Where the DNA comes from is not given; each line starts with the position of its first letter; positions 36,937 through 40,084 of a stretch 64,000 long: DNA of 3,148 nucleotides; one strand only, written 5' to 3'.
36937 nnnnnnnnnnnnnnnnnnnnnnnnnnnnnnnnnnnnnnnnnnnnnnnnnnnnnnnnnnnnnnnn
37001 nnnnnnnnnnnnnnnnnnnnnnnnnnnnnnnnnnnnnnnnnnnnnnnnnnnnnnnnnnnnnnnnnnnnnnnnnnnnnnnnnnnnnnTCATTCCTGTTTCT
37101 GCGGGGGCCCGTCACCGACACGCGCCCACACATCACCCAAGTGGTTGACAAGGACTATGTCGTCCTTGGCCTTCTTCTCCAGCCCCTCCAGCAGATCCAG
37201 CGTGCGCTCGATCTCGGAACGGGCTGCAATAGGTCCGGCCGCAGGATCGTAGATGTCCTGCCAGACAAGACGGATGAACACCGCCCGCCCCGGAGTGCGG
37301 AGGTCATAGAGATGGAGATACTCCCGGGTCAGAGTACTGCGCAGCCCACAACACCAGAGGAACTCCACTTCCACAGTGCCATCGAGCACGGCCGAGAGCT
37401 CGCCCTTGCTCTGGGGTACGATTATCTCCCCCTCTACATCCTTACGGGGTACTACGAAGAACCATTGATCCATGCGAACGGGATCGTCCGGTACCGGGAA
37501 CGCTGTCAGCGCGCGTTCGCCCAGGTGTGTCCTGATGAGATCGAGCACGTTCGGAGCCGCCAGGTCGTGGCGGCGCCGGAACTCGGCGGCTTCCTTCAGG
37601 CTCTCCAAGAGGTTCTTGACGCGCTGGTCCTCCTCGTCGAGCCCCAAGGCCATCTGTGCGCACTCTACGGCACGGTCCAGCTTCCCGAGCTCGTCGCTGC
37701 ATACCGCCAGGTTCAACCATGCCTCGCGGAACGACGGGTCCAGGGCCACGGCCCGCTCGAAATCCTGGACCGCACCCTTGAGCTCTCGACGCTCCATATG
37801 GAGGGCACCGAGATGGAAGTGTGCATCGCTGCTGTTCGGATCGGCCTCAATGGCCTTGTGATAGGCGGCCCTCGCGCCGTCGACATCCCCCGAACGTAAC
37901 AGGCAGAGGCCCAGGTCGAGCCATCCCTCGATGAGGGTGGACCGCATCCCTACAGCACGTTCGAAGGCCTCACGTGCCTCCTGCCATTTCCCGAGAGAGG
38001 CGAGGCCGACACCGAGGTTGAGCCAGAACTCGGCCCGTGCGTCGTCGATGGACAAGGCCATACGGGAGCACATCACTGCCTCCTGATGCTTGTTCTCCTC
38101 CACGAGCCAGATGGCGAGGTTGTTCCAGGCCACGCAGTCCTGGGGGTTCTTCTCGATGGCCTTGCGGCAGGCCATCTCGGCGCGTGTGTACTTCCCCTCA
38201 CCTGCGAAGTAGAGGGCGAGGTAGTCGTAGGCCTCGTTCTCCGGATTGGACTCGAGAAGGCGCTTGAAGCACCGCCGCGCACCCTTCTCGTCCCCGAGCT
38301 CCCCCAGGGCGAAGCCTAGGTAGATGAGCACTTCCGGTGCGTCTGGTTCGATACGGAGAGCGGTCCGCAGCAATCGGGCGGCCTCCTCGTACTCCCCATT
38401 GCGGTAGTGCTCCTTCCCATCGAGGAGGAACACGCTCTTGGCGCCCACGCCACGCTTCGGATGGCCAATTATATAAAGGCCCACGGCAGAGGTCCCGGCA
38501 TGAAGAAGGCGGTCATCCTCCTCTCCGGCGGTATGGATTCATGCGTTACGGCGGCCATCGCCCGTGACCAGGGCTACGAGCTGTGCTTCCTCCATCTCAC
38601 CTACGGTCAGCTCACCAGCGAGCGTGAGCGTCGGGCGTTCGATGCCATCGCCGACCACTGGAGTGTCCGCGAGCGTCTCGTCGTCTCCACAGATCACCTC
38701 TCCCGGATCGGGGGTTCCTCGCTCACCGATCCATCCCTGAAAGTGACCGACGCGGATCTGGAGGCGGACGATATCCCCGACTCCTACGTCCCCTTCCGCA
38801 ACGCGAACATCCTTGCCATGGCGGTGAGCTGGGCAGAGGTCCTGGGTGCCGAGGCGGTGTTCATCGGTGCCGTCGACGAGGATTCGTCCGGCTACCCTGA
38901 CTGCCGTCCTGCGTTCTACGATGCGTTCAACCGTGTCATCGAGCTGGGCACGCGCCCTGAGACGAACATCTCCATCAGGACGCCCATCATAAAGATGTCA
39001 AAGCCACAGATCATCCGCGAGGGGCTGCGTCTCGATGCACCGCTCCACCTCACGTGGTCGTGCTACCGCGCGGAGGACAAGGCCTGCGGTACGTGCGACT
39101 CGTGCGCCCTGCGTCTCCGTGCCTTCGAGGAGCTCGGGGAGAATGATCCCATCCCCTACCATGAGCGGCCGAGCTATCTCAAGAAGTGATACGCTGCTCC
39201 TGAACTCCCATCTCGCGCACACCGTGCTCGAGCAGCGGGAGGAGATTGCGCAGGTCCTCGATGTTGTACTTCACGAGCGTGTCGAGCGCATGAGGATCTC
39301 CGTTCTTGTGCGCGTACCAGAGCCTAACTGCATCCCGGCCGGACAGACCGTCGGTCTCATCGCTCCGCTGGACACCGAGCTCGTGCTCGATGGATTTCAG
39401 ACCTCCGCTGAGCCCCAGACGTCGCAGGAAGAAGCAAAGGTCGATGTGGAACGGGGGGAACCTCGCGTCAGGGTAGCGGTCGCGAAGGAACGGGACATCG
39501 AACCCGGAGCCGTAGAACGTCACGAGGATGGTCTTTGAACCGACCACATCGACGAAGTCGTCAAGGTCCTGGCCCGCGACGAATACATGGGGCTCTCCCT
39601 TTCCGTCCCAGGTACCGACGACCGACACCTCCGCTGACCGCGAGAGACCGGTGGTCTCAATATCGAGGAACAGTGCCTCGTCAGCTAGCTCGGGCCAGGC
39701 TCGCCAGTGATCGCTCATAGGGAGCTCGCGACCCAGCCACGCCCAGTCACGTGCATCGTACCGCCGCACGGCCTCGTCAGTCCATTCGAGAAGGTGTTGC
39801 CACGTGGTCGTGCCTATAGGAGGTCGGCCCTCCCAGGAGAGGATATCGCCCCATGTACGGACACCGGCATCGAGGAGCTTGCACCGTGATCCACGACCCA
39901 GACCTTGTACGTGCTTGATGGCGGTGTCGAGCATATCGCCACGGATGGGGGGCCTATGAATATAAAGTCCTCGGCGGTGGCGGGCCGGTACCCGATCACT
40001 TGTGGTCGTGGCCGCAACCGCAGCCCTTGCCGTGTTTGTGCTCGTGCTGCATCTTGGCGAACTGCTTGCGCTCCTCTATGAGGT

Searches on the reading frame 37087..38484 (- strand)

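Call 64: search_protein_families(library=pfam, proteins=[window:37087-38484:-], max_evalue=0.001)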
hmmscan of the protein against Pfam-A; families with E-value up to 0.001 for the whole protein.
window:37087-38484:- (465 aa): 27 families (the best 25 are shown)
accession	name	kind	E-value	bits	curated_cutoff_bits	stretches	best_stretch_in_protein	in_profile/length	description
PF07719.23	TPR_2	-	6.3e-44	144.9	27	5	186-217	2-33/34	Tetratricopeptide repeat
PF00515.34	TPR_1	-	4.2e-42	140.7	27.8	4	220-252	2-34/34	Tetratricopeptide repeat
PF13414.12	TPR_11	-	2.2e-32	110.9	26.8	2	23-64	1-42/42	TPR repeat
PF14559.12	TPR_19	-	3.9e-32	110.8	25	4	28-89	3-64/68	Tetratricopeptide repeat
PF13431.12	TPR_17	-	3.3e-29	99.1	24.4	1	105-136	1-32/34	Tetratricopeptide repeat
PF13432.12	TPR_16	-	4.2e-28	97.8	32.7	4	189-251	1-63/65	Tetratricopeptide repeat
PF13181.12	TPR_8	-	9.5e-28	94.4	25.7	0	186-217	2-33/34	Tetratricopeptide repeat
PF13428.12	TPR_14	-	2e-27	93.3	23.5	3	186-227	2-43/44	Tetratricopeptide repeat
PF13174.12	TPR_6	-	6.2e-22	77.1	26.3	0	188-218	3-33/33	Tetratricopeptide repeat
PF23914.1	TPR_CcmH_CycH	-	1.3e-18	67.8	42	2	186-288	51-157/158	Cytochrome c-type biogenesis protein H TPR domain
PF13371.12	TPR_9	-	2.9e-18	66.1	35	1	125-178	3-56/73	Tetratricopeptide repeat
PF13424.12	TPR_12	-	2.3e-16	60.2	30.1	2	118-181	4-75/77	Tetratricopeptide repeat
PF13176.12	TPR_7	-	1.2e-13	50.4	27.9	0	28-50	11-33/36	Tetratricopeptide repeat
PF12895.13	ANAPC3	-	6.6e-12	46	27.2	0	97-176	3-81/82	Anaphase-promoting complex, cyclosome, subunit 3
PF13374.12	TPR_10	-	1.5e-11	44.4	27.5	0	156-181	7-32/42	Tetratricopeptide repeat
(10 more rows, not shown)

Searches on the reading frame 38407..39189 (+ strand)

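Call 64: search_protein_families(library=pfam, proteins=[window:38407-39189:+], max_evalue=0.001)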
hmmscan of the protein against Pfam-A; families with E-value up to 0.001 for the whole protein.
window:38407-39189:+ (260 aa): 2 families
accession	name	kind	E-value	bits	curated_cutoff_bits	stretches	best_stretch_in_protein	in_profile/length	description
PF06508.19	QueC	-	3.4e-69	233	22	1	34-243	1-209/210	Queuosine biosynthesis protein QueC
PF02568.20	ThiI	-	5.6e-06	26.5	20.5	1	34-87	5-58/197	Thiamine biosynthesis protein (ThiI)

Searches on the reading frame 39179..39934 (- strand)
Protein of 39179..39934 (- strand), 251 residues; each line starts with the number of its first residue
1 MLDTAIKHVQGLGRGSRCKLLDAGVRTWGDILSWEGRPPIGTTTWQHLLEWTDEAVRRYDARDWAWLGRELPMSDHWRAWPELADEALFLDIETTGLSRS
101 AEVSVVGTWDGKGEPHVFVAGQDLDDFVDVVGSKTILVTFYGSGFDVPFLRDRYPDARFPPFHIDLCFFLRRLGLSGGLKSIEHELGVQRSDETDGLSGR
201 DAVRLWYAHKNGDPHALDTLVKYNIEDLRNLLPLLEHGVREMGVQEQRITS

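Call 64: search_protein_families(library=pfam, proteins=[window:39179-39934:-], max_evalue=0.001)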
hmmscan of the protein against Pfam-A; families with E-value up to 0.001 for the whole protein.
window:39179-39934:- (251 aa): 1 family
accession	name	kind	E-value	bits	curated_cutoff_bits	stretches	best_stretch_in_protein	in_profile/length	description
PF13482.12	RNase_H_2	-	2.4e-31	109.3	22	1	88-237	1-163/165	RNase_H superfamily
